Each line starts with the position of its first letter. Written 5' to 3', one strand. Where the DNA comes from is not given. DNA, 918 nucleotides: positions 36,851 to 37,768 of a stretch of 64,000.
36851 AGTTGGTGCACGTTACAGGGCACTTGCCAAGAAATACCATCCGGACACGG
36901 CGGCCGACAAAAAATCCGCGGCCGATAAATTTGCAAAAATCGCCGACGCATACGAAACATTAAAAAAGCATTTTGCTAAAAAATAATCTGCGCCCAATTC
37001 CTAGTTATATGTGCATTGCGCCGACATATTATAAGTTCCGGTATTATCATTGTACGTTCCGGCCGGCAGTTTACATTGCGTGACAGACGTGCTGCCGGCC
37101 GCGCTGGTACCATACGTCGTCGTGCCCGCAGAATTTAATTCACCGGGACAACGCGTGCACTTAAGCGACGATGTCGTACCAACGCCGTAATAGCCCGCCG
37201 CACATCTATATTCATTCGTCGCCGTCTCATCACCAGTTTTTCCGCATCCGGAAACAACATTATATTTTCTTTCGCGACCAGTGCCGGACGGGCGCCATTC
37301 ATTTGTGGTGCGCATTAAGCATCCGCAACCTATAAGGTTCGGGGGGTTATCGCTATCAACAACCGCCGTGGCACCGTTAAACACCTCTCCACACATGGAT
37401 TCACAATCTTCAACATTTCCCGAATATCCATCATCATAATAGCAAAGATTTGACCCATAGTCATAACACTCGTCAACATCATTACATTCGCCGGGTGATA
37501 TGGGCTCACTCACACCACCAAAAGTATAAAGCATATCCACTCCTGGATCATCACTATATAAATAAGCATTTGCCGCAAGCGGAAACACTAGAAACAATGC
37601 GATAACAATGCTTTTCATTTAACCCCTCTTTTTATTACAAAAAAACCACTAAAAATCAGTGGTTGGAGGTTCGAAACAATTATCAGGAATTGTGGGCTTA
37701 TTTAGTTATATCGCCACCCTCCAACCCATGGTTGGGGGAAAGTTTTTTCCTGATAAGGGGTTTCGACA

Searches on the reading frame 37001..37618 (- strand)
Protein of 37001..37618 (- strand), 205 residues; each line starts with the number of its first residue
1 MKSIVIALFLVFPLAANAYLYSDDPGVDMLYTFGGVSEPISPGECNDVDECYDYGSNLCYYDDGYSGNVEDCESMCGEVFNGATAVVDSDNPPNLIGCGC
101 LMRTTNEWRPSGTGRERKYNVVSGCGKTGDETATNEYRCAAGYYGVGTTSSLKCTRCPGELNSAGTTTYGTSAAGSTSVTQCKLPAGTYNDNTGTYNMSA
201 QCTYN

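Call 16: search_protein_families(library=pfam, proteins=[window:37001-37618:-], max_evalue=1)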
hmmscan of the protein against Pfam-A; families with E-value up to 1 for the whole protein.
window:37001-37618:- (205 aa): 0 families
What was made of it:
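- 37001..37618 (-): Controlled gene of copy 2: a 205-aa protein with a signal peptide, rich in cysteine. No Pfam hit (call 16).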

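Call 19: find_homologous_proteins(query=window:37001-37618:-, max_evalue=0.001)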
Query window:37001-37618:- (205 aa): 13 proteins with E <= 0.001 among 125 candidates.
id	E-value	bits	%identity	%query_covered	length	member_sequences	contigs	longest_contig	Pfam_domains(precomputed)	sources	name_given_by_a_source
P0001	1.3e-131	455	98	100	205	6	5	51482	-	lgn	-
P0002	2.9e-97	342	74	100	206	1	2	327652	-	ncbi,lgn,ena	-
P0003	2.0e-48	183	47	100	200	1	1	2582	-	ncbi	-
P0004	1.2e-38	151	53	80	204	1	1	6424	-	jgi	-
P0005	4.1e-35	139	43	100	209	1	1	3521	-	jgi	-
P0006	1.1e-34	138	43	100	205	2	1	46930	-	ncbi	-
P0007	1.7e-9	56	42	62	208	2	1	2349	-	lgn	-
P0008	1.7e-7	49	47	52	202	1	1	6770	-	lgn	-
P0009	2.4e-7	49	38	71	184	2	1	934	-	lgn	-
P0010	2.4e-6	45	42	52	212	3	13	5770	-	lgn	-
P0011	8.6e-6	43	43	52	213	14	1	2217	-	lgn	-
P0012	2.7e-4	39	33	70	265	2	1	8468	-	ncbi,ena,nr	ncbi:MAG: hypothetical protein K2L94_01565 [Alphaproteobacteria bacterium]|nr:hypothetical protein [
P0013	6.9e-4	37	42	52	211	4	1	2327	-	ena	-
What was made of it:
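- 37001..37618 (-): Only 13 relatives among 5.8 billion proteins (call 19).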

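Call 20: find_encoding_contigs(protein=P0002, flank=3000, max_places=3)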
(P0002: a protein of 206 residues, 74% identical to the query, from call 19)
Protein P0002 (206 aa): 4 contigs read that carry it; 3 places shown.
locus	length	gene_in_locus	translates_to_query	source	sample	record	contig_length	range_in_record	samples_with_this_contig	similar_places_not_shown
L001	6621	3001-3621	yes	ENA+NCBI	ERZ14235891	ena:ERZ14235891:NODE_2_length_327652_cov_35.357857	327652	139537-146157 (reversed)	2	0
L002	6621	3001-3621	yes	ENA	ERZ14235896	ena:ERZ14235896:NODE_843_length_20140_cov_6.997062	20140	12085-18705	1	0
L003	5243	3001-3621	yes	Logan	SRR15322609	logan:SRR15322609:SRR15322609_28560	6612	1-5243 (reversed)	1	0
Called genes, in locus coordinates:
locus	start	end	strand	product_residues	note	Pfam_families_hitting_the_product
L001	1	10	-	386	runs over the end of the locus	-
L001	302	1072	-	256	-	PF03372:Exo_endo_phos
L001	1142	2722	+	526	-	PF00501:AMP-binding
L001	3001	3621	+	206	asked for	-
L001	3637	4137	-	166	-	PF00226:DnaJ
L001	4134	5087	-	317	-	PF02899:Phage_int_SAM_1, PF00589:Phage_integrase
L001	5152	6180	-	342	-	PF03739:LptF_LptG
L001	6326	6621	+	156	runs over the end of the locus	PF03449:GreA_GreB_N, PF01272:GreA_GreB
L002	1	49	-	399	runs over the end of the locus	-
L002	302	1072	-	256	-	PF03372:Exo_endo_phos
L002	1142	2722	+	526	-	PF00501:AMP-binding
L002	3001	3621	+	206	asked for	-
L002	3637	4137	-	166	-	PF00226:DnaJ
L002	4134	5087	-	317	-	PF02899:Phage_int_SAM_1, PF00589:Phage_integrase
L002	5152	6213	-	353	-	PF03739:LptF_LptG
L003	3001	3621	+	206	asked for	-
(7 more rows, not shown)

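Call 21: find_encoding_contigs(protein=P0006, flank=3000, max_places=3)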
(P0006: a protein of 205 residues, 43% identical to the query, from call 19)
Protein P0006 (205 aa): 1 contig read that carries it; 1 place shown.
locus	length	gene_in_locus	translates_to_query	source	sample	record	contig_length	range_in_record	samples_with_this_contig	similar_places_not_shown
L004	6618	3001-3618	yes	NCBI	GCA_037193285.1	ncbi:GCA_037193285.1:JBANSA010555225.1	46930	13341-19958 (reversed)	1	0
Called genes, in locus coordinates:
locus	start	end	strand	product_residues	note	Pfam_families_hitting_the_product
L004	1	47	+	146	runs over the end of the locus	-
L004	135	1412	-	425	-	PF02403:Seryl_tRNA_N, PF00587:tRNA-synt_2b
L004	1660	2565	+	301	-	PF00890:FAD_binding_2 (weak), PF01266:DAO (faint), PF01946:Thi4 (faint), PF03486:HI0933_like (faint), PF07992:Pyr_redox_2, PF12831:FAD_oxidored (weak), PF13738:Pyr_redox_3, PF00070:Pyr_redox (weak)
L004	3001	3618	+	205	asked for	-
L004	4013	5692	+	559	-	-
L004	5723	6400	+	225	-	-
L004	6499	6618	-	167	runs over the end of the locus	PF00226:DnaJ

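Call 22: find_encoding_contigs(protein=P0004, flank=3000, max_places=3)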
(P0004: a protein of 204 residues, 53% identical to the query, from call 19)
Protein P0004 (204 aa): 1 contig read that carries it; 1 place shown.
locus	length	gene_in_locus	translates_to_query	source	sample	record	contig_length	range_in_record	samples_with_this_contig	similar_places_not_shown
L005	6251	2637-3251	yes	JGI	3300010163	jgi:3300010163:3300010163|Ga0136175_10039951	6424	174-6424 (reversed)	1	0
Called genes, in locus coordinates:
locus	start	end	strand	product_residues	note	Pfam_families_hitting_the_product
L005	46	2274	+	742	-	PF17854:FtsK_alpha, PF01580:FtsK_SpoIIIE, PF01935:DUF87 (weak), PF09397:FtsK_gamma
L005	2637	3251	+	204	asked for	-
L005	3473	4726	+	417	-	-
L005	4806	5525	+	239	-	-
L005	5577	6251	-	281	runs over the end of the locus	?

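Call 27: find_encoding_contigs(protein=P0012, flank=3000, max_places=2)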
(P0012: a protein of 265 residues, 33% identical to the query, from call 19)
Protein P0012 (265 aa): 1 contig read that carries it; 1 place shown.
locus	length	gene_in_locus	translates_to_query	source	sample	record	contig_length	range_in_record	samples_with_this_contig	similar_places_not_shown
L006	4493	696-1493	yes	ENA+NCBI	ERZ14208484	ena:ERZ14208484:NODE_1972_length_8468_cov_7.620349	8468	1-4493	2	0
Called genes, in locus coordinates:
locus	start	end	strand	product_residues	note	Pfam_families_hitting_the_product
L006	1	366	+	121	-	PF00436:SSB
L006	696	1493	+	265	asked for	-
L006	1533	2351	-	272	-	-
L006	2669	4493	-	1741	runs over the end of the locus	-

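Call 28: find_encoding_contigs(protein=P0008, flank=3000, max_places=2)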
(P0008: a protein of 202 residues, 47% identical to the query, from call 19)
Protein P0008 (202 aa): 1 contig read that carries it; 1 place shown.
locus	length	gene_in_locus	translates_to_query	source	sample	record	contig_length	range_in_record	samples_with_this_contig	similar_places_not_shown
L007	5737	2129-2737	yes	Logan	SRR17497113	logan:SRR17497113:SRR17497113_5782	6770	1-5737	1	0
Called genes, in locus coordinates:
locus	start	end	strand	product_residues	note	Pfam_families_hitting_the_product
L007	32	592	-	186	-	PF02559:CarD_TRCF_RID, PF21095:CarD_C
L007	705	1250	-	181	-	-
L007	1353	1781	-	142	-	-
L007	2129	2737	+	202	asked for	-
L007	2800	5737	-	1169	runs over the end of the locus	PF01855:POR_N, PF17147:PFOR_II, PF01558:POR, PF10371:EKR, PF00037:Fer4 (weak), PF12837:Fer4_6 (weak), PF12838:Fer4_7, PF02775:TPP_enzyme_C, +7 more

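Call 29: find_encoding_contigs(protein=P0010, flank=3000, max_places=4)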
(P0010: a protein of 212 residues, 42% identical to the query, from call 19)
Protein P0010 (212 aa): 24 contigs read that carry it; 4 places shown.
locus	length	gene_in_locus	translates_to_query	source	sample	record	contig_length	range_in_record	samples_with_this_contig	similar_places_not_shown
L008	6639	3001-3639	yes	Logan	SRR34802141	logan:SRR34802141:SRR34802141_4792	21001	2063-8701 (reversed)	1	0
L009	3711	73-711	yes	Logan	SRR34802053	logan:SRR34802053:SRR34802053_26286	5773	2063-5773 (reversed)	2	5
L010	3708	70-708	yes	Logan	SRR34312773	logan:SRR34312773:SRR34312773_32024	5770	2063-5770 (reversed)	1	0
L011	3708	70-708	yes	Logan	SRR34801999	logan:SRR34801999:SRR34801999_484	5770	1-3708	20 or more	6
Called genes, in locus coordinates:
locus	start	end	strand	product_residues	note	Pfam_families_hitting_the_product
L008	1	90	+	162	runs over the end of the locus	PF00380:Ribosomal_S9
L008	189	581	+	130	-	-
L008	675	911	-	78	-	-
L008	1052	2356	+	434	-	PF05697:Trigger_N, PF00254:FKBP_C, PF05698:Trigger_C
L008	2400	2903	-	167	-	-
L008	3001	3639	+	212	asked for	-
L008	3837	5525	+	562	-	PF00575:S1, PF00575:S1, PF00575:S1, PF23459:S1_RRP5 (weak), PF00575:S1, PF23459:S1_RRP5 (weak), PF00575:S1, PF23459:S1_RRP5, +4 more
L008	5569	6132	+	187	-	PF13238:AAA_18 (weak), PF13671:AAA_33, PF00406:ADK, PF13207:AAA_17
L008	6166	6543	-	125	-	PF01648:ACPS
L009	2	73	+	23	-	?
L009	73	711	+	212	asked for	-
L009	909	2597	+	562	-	PF00575:S1, PF00575:S1, PF00575:S1, PF23459:S1_RRP5 (weak), PF00575:S1, PF23459:S1_RRP5 (weak), PF00575:S1, PF23459:S1_RRP5, +4 more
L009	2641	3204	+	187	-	PF13238:AAA_18 (weak), PF13671:AAA_33, PF00406:ADK, PF13207:AAA_17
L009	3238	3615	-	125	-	PF01648:ACPS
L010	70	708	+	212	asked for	-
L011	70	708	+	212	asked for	-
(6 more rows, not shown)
